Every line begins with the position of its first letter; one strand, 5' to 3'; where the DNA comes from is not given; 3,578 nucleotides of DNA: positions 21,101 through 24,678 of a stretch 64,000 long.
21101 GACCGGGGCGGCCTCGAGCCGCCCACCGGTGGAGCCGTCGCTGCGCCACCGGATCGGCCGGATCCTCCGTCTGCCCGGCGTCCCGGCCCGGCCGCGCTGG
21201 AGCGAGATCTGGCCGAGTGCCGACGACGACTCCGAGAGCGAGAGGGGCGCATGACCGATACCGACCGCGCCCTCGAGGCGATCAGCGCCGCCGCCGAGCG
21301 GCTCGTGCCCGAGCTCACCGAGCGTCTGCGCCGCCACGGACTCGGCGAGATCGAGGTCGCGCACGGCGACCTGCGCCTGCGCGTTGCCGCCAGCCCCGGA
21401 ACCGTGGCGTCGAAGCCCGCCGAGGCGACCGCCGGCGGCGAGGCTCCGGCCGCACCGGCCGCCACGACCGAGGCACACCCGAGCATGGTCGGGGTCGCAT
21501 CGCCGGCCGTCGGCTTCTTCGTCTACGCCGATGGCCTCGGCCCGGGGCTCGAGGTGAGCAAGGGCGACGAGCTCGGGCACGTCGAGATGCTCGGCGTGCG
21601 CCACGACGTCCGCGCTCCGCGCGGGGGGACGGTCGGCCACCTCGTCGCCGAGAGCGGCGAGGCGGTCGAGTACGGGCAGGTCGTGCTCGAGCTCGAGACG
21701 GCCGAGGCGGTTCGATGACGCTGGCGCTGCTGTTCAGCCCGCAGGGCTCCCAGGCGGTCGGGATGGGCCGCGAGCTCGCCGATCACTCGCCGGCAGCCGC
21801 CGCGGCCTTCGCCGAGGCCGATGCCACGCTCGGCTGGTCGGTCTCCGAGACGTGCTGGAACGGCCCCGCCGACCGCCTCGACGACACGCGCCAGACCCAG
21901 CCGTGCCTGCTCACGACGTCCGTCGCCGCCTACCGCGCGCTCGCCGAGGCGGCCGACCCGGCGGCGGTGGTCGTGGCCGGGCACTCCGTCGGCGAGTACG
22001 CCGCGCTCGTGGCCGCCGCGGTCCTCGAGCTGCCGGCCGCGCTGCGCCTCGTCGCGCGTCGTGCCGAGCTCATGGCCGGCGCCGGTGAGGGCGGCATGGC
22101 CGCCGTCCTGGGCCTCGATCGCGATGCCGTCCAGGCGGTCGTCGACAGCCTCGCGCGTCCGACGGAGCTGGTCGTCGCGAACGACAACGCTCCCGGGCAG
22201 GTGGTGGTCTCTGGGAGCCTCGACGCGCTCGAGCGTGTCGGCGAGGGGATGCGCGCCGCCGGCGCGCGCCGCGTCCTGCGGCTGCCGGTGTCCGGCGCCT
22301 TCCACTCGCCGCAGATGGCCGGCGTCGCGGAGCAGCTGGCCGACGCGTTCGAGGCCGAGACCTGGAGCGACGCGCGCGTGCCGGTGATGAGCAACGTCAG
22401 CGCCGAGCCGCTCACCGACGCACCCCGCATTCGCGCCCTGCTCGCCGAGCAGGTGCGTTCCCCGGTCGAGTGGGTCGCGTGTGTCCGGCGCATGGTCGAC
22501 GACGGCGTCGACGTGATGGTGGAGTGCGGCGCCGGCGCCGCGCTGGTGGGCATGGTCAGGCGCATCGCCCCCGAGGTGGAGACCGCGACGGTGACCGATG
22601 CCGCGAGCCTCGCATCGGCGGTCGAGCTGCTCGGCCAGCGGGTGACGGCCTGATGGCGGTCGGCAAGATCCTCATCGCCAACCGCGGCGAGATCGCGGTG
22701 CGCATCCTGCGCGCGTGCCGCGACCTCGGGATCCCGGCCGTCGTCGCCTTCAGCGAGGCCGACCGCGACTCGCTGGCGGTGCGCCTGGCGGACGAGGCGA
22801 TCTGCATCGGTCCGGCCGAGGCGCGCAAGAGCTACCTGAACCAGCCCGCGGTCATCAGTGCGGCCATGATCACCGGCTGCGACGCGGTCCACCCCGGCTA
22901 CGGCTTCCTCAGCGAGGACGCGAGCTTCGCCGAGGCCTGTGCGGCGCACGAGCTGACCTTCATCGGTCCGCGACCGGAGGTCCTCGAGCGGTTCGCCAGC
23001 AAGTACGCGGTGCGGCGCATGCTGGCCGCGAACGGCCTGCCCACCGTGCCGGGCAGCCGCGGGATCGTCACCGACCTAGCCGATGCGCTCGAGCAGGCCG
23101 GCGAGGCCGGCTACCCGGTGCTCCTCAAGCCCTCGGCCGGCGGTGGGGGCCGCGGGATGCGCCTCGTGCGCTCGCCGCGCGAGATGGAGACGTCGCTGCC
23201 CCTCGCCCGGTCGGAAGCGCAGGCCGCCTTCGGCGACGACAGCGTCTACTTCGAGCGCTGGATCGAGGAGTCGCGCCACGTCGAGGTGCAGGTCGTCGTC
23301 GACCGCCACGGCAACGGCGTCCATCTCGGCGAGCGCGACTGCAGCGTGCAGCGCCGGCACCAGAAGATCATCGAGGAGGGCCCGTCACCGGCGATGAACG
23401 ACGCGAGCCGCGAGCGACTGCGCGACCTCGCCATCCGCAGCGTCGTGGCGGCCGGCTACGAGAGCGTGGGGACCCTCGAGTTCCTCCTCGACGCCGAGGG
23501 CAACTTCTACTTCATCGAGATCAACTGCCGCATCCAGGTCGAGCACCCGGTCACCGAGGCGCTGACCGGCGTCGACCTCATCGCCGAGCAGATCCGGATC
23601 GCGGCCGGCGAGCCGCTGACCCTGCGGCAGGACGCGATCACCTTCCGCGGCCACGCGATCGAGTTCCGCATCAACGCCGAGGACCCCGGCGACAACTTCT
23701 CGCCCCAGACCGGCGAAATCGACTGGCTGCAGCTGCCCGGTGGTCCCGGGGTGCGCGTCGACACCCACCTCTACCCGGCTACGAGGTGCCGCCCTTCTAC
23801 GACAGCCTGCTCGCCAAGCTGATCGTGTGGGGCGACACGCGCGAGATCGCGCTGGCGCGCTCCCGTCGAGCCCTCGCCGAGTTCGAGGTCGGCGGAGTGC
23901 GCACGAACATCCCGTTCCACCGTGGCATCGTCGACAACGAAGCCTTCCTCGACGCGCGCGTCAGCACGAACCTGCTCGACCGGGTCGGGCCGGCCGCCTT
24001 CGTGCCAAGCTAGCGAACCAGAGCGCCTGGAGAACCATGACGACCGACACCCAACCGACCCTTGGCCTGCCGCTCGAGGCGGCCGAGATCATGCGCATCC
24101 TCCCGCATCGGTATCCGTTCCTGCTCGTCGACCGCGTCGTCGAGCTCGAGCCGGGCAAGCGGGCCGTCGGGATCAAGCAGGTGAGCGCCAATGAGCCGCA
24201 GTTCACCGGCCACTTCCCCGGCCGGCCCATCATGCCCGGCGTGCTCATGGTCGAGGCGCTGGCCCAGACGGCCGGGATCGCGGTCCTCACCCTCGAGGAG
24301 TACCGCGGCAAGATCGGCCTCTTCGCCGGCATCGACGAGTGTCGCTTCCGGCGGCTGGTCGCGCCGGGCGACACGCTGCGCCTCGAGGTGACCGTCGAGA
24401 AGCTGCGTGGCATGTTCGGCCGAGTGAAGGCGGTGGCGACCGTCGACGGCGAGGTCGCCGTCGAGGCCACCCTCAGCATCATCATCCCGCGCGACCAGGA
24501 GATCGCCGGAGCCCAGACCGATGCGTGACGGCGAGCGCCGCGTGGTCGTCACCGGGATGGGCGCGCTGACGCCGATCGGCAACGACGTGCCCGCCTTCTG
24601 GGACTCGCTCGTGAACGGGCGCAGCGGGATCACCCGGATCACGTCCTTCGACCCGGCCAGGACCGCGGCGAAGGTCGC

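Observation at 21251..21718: BCCP paralogue without the biotinyl-lysine embedded in the acc/fab operon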

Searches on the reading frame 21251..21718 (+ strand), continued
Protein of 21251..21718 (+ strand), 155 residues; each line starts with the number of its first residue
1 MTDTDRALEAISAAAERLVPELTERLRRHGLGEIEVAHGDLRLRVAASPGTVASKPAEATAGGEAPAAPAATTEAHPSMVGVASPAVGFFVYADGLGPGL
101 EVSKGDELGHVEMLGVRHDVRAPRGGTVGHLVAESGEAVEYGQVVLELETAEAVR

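Call 49: fold_search(model_id=the predicted structure, library=pdb)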
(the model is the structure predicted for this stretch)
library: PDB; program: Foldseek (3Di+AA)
matches with E <= 10: 414; with E <= 0.001: 74
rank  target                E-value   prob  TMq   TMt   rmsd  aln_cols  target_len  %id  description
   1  1bdo                  4.0e-06  1.00  0.43  0.82   1.8        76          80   30  STRUCTURE OF THE BIOTINYL DOMAIN OF ACETYL-COENZYME A CARBOXYLASE DETERMINED BY MAD PHASING (released 1996-08-01)
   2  9yx2_A                5.7e-06  1.00  0.43  0.12  13.1       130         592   28  Structure of the long chain acyl-CoA carboxylase complex from Mycobacterium smegmatis with ATP, bicarbonate, and propi (released 2025-11-26)
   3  9yx1_Q                7.6e-06  1.00  0.42  0.13  13.5       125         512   27  Structure of the long chain acyl-CoA carboxylase complex from Mycobacterium smegmatis (released 2025-11-26)
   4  5gua                  9.5e-06  1.00  0.42  0.88   1.4        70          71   27  Structure of biotin carboxyl carrier protein from pyrococcus horikoshi OT3 (delta N79) A138Y mutant (released 2017-08-30)
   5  5gu8                  1.1e-05  1.00  0.41  0.85   1.4        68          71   29  Structure of biotin carboxyl carrier protein from pyrococcus horikoshi OT3 (delta N79) wild type (released 2017-08-30)
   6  2ejf_C                1.6e-05  1.00  0.42  0.91   1.2        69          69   29  Crystal Structure Of The Biotin Protein Ligase (Mutations R48A and K111A) and Biotin Carboxyl Carrier Protein Complex  (released 2008-03-18)
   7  9yx1_A                1.6e-05  1.00  0.42  0.13  11.5       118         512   28  Structure of the long chain acyl-CoA carboxylase complex from Mycobacterium smegmatis (released 2025-11-26)
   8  9yx0_A                2.1e-05  1.00  0.41  0.12   6.2        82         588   27  Structure of the 3-methylcrotonyl-coenzyme A carboxylase from Mycobacterium smegmatis (released 2025-11-26)
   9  4hr7_G                2.7e-05  1.00  0.43  0.84   1.8        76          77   30  Crystal Structure of Biotin Carboxyl Carrier Protein-Biotin Carboxylase Complex from E.coli (released 2013-03-13)
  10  2d5d_A                2.7e-05  1.00  0.41  0.86   1.6        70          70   28  Structure of Biotin Carboxyl Carrier Protein (74Val start) from Pyrococcus horikoshi OT3 Ligand Free Form II (released 2006-05-01)
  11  2evb                  3.2e-05  1.00  0.42  0.85   1.6        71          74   30  Structure of Biotin Carboxyl Carrier Protein (74Val start) from Pyrococcus horikoshi OT3 Ligand Free Form I (released 2006-05-01)
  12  5gu9                  6.4e-05  1.00  0.41  0.87   1.2        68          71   28  Structure of biotin carboxyl carrier protein from pyrococcus horikoshi OT3 (delta N79) A138I mutant (released 2017-08-30)
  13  4hr7_D                6.4e-05  1.00  0.43  0.82   1.9        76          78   30  Crystal Structure of Biotin Carboxyl Carrier Protein-Biotin Carboxylase Complex from E.coli (released 2013-03-13)
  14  9yx4_J                6.4e-05  1.00  0.40  0.86   1.5        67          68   31  Structure of the long chain acyl-CoA carboxylase complex from Mycobacterium smegmatis with ATP, bicarbonate, arachidoy (released 2025-11-26)
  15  8xl3_A                6.4e-05  1.00  0.42  0.10   3.6        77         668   31  Structure of human propionyl-CoA carboxylase at apo-state (PCC-Apo) (released 2024-10-30)
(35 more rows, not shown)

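Call 63: find_encoding_contigs(protein=P0253, flank=6000, max_places=3)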
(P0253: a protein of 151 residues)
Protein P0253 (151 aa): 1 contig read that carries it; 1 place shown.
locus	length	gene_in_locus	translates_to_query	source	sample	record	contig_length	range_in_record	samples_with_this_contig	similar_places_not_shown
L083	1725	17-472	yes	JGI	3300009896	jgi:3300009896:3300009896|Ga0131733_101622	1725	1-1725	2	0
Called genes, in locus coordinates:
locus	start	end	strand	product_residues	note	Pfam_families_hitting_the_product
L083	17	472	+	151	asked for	PF00364:Biotin_lipoyl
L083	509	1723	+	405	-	?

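Call 64: find_encoding_contigs(protein=P0325, flank=8000, max_places=1)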
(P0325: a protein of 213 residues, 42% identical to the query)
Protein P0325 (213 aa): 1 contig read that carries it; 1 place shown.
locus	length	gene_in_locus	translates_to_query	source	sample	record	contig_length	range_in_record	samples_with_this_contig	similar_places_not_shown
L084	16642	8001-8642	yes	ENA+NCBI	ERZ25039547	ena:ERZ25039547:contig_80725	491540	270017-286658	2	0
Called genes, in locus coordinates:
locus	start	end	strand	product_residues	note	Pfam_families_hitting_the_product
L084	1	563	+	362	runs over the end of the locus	PF00291:PALP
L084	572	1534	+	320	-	PF00288:GHMP_kinases_N, PF08544:GHMP_kinases_C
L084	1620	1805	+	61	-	-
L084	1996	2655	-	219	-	PF01738:DLH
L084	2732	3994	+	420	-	PF00696:AA_kinase, PF01842:ACT, PF22468:ACT_9, PF13840:ACT_7, PF01842:ACT, PF22468:ACT_9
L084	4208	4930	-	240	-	-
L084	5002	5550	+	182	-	PF04542:Sigma70_r2, PF08281:Sigma70_r4_2, PF04545:Sigma70_r4, PF13384:HTH_23 (weak)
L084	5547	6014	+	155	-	-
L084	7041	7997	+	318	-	PF03255:ACCA, PF01039:Carboxyl_trans, PF06833:MdcE (weak)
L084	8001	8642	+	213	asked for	PF25917:BSH_RND (weak)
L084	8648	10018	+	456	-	PF00289:Biotin_carb_N, PF02222:ATP-grasp (weak), PF02786:CPSase_L_D2, PF07478:Dala_Dala_lig_C (weak), PF02785:Biotin_carb_C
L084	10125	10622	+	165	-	PF22817:ApeP-like, PF07977:FabA, PF22818:ApeI-like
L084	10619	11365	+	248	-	PF00149:Metallophos, PF12850:Metallophos_2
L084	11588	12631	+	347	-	PF00109:ketoacyl-synt, PF02801:Ketoacyl-synt_C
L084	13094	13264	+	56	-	PF00364:Biotin_lipoyl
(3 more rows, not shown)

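Call 65: find_encoding_contigs(protein=P0349, flank=8000, max_places=1)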
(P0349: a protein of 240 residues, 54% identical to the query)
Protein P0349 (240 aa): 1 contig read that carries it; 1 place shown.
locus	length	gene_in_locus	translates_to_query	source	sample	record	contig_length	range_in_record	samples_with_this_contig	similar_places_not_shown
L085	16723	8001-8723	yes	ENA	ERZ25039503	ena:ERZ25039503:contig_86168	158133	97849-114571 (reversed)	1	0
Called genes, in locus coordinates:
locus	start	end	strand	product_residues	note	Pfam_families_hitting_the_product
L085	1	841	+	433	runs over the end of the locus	-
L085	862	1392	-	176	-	PF13563:2_5_RNA_ligase2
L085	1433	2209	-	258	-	PF01738:DLH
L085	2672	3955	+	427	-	PF00696:AA_kinase, PF01842:ACT, PF22468:ACT_9, PF13840:ACT_7, PF01842:ACT, PF22468:ACT_9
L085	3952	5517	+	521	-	PF03099:BPL_LplA_LipB, PF04542:Sigma70_r2, PF04545:Sigma70_r4, PF08281:Sigma70_r4_2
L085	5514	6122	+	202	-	-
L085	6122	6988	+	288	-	PF17848:Zn_ribbon_ACC, PF01039:Carboxyl_trans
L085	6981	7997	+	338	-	PF01039:Carboxyl_trans, PF03255:ACCA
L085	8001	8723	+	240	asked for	-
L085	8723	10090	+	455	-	PF00289:Biotin_carb_N, PF02222:ATP-grasp, PF02786:CPSase_L_D2, PF07478:Dala_Dala_lig_C, PF02785:Biotin_carb_C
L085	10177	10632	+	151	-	PF22817:ApeP-like, PF07977:FabA, PF22818:ApeI-like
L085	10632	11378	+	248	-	PF00149:Metallophos, PF12850:Metallophos_2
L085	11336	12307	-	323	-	-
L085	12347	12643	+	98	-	PF02801:Ketoacyl-synt_C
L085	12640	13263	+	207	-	PF00364:Biotin_lipoyl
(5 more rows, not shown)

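Call 66: find_encoding_contigs(protein=P0308, flank=8000, max_places=1)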
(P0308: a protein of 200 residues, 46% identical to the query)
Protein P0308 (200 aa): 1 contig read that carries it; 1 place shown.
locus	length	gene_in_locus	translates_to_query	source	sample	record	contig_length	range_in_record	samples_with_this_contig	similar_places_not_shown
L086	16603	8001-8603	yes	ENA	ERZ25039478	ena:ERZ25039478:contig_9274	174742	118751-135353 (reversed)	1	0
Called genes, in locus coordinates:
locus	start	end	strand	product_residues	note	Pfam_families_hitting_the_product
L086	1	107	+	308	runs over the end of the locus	-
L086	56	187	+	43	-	PF14257:DUF4349 (weak)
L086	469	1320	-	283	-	-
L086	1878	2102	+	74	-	-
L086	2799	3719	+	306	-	PF00696:AA_kinase, PF01842:ACT, PF22468:ACT_9, PF13840:ACT_7, PF01842:ACT (weak), PF22468:ACT_9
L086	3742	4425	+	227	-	PF03099:BPL_LplA_LipB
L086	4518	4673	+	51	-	-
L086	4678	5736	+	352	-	PF04542:Sigma70_r2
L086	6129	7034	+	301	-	PF01039:Carboxyl_trans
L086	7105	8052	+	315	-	PF01039:Carboxyl_trans, PF03255:ACCA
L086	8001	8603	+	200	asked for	PF00364:Biotin_lipoyl (faint), PF25917:BSH_RND (weak)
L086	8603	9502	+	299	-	PF00289:Biotin_carb_N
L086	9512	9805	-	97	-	-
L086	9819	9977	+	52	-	PF02785:Biotin_carb_C (weak)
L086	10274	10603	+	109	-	PF07977:FabA, PF22818:ApeI-like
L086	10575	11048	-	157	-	-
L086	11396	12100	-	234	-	-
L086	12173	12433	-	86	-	-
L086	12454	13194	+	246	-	PF00364:Biotin_lipoyl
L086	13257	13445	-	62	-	-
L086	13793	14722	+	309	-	PF08541:ACP_syn_III_C, PF00106:adh_short, PF08659:KR (weak), PF13561:adh_short_C2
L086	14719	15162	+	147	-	PF00106:adh_short, PF13561:adh_short_C2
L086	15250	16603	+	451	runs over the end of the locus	PF03816:LytR_cpsA_psr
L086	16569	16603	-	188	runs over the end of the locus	PF02397:Bac_transf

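Call 73: find_encoding_contigs(protein=P0245, flank=8000, max_places=2)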
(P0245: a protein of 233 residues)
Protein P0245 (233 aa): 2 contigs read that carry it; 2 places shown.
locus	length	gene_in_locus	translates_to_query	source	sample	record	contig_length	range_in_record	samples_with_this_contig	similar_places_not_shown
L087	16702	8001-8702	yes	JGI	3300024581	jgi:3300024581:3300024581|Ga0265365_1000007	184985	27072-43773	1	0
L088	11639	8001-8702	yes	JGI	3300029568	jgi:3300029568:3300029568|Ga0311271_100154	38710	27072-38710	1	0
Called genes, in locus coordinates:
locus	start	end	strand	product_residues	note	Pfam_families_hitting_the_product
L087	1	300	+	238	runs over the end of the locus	PF00497:SBP_bac_3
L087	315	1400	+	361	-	PF04055:Radical_SAM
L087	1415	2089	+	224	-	PF01168:Ala_racemase_N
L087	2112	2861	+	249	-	PF04472:SepF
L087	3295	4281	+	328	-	PF02568:ThiI, PF03054:tRNA_Me_trans (weak), PF18297:NFACT-R_2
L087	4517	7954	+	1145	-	PF02811:PHP, PF07733:DNA_pol3_alpha, PF17657:DNA_pol3_finger, PF14579:HHH_6, PF01336:tRNA_anti-codon (weak)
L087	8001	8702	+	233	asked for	PF01551:Peptidase_M23 (faint), PF05896:NQRA_N (faint), PF00364:Biotin_lipoyl, PF16886:ATP-synt_ab_Xtn (faint), PF25917:BSH_RND (faint), PF00364:Biotin_lipoyl, PF13375:RnfC_N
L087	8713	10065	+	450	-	PF00289:Biotin_carb_N, PF08443:RimK, PF02222:ATP-grasp, PF02786:CPSase_L_D2, PF07478:Dala_Dala_lig_C, PF02785:Biotin_carb_C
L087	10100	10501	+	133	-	PF03780:Asp23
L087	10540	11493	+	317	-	-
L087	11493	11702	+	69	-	PF10031:DUF2273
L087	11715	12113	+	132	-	PF01029:NusB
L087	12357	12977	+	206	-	PF13468:Glyoxalase_3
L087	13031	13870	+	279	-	PF24827:AstE_AspA_cat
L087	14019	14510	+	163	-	PF02620:YceD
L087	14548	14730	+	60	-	PF01783:Ribosomal_L32p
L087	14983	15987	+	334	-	PF02504:FA_synthesis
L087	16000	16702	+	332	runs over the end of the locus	PF00108:Thiolase_N, PF08545:ACP_syn_III, PF08541:ACP_syn_III_C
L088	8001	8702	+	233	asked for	PF01551:Peptidase_M23 (faint), PF05896:NQRA_N (faint), PF00364:Biotin_lipoyl, PF16886:ATP-synt_ab_Xtn (faint), PF25917:BSH_RND (faint), PF00364:Biotin_lipoyl, PF13375:RnfC_N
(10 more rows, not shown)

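Call 78: list_cluster_members(proteins=[L087:8713-10062:+, L087:14983-15984:+, L087:11715-12110:+, L087:2112-2858:+])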
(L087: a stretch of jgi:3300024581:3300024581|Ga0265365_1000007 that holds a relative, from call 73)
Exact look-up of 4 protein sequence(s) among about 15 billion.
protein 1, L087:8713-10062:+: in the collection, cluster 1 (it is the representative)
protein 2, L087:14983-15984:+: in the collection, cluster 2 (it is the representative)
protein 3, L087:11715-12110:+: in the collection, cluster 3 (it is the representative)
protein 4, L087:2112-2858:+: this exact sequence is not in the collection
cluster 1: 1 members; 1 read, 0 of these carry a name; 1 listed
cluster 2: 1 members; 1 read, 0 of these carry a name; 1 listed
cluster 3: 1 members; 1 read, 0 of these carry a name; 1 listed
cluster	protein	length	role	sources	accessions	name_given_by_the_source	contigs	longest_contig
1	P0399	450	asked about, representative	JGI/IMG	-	-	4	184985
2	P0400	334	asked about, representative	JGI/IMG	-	-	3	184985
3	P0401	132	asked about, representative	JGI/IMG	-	-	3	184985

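Call 85: find_related_loci(query=P0245, collection=metagenome_contigs, flank=6000)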
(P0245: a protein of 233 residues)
Query P0245 (233 aa) in metagenome_contigs; peptide patterns used: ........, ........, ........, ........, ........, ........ (x = any residue, [..] = any of these).
80 stretches matched a pattern, but none encodes a relative of the query by tblastn (E <= 1e-3).

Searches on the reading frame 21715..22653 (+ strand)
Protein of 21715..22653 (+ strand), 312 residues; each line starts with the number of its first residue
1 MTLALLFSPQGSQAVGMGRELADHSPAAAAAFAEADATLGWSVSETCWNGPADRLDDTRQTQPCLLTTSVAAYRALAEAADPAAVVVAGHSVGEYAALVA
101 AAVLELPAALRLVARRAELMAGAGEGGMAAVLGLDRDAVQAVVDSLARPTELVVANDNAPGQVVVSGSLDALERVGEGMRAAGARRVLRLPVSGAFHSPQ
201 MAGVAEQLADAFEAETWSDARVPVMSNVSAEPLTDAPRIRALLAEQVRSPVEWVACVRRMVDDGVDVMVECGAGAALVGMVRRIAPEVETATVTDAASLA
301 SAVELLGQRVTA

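Call 7: search_protein_families(library=pfam, proteins=[window:21715-22653:+], max_evalue=0.01)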
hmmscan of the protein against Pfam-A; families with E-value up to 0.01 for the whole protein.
window:21715-22653:+ (312 aa): 1 family
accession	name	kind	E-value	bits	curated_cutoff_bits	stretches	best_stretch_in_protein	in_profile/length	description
PF00698.26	Acyl_transf_1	-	1.1e-40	140.5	32.7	1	6-287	3-281/319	Acyl transferase domain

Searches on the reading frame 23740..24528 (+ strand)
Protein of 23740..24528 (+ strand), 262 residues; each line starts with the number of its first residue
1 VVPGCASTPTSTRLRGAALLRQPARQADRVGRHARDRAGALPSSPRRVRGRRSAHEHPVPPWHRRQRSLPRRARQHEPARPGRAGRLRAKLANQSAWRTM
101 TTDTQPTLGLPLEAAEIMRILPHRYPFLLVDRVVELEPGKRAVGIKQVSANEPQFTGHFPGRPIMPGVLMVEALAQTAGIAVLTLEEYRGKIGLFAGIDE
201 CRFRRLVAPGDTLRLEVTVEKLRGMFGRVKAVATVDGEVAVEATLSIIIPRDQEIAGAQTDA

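Call 7: search_protein_families(library=pfam, proteins=[window:23740-24528:+], max_evalue=0.01)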
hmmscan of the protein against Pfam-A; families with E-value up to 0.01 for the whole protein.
window:23740-24528:+ (262 aa): 3 families
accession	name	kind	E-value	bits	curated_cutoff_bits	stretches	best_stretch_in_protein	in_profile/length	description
PF07977.19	FabA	-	2.8e-32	111.6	23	1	121-243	1-137/138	FabA-like domain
PF01575.25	MaoC_dehydratas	-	3.2e-05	23.9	27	1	178-235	60-116/123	MaoC like domain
PF03061.28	4HBT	-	0.007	17.1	20.6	0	177-229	15-66/79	Thioesterase superfamily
